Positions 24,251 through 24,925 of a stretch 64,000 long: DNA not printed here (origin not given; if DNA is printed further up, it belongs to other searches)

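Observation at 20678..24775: Paralogous pair of small Cys-rich secreted proteins (HTC / SCC / PCCH / PP motifs) bracketing metal-efflux accessory genes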

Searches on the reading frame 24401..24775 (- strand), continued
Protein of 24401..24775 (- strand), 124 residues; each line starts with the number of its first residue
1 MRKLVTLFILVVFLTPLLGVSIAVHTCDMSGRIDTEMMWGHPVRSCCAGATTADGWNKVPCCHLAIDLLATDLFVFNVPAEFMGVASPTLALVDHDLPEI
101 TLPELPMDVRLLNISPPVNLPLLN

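Call 58: predict_structure(alignment_id=A2)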
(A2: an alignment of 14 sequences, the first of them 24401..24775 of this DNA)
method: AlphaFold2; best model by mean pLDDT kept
length: 124 residues; sequences in the alignment: 14
mean_pLDDT: 58.1   pTM: 0.31
mean pLDDT of the five models: 58.1, 57.8, 56.8, 55.3, 54.5
residues with pLDDT >= 90: 10; 70-90: 7; 50-70: 65; < 50: 42
segments of 3 or more residues with pLDDT < 50: 72-95, 107-112
pLDDT, mean of each block of 10 residues (from residue 1): 93 78 66 64 55 55 56 44 42 45 51 50 48
secondary structure, 60 per line:
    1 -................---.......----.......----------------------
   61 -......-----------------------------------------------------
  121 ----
elements in order: H2-17 E21-27 E32-38 E62-67

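Call 65: search_protein_families(library=ncbifam, proteins=[L015:10712-11956:+, L015:17681-18250:+, L004:8909-9445:+, L004:9541-10353:+], max_evalue=0.001)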
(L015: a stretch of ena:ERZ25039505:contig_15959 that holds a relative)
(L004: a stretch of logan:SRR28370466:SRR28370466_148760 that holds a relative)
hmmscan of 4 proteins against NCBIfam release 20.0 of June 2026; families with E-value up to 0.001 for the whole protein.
L015:10712-11956:+ (414 aa): 13 families
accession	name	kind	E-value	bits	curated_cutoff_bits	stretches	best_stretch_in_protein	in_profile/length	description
TIGR00914.1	2A0601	subfamily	3.2e-125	419.2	701.45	1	1-405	18-428/1051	CusA/CzcA family heavy metal efflux RND transporter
NF000282.2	RND_permease_1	subfamily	2.2e-63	214.6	1250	1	6-409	18-431/1029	multidrug efflux RND transporter permease subunit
NF033617.1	RND_permease_2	subfamily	4.5e-63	213.6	1250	1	5-400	17-414/1009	multidrug efflux RND transporter permease subunit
TIGR00915.1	2A0602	subfamily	6.9e-51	173.2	940.35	1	8-402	21-424/1050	efflux RND transporter permease subunit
NF007131.0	PRK09577.1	equivalog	8.5e-44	149.6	1768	1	10-409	23-431/1045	multidrug efflux RND transporter permease subunit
NF007842.1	PRK10555.1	equivalog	1.1e-42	146.1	1854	1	2-401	15-423/1036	multidrug efflux RND transporter permease AcrD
NF000037.1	RND_perm_OqxB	exception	1.1e-40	139.4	2200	1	8-407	23-432/1050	multidrug efflux RND transporter permease subunit OqxB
NF007133.0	PRK09579.1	equivalog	1.9e-38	131.7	1763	1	10-407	25-422/1017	multidrug efflux RND transporter permease subunit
NF011706.2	PRK15127.1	equivalog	2.4e-35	121.7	2150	1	10-401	23-423/1049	multidrug efflux RND transporter permease subunit AcrB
NF007905.0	PRK10614.1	equivalog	2.1e-33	115.1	1774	1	2-401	17-417/1025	multidrug efflux RND transporter permease subunit MdtC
NF007798.0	PRK10503.1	equivalog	4.8e-30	103.9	1584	1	7-399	31-424/1040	MdtB/MuxB family multidrug efflux RND transporter permease subunit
TIGR00921.1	2A067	subfamily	1.1e-05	23.7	351.9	1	294-407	556-671/733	hydrophobe/amphiphile efflux-3 (HAE3) family transporter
NF009584.0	PRK13024.1-4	equivalog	5e-05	21.8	1171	1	299-396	240-338/759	protein translocase subunit SecDF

L015:17681-18250:+ (189 aa): 3 families
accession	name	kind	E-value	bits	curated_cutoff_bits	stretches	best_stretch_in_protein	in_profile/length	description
NF047615.1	LIC13259_LIC11441_fam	subfamily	2.1e-09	38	100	1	106-182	75-144/144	LIC13259/LIC11441 family protein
NF047861.1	LIC13259ECMBind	equivalog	7.8e-07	29.2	250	1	103-183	69-141/143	LIC13259 family plasminogen/vitronectin/complement-binding protein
NF033193.2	lipo_NDxxF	hypoth_equivalog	0.00018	21.3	60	1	2-83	1-80/199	NDxxF motif lipoprotein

L004:8909-9445:+ (178 aa): 0 families

L004:9541-10353:+ (270 aa): 0 families

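Call 66: search_solved_structures(query=A2, max_evalue=10)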
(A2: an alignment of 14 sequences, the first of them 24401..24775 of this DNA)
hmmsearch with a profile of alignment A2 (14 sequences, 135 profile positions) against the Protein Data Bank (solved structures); distinct sequences matched with E-value up to 10: 2.
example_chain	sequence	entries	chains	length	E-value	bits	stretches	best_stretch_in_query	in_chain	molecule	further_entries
4aw4_A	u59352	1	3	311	0.55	13.6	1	71-120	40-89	INTERNALIN B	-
4r58_A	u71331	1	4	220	2.3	11.6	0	71-114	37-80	Leucine Rich Repeat protein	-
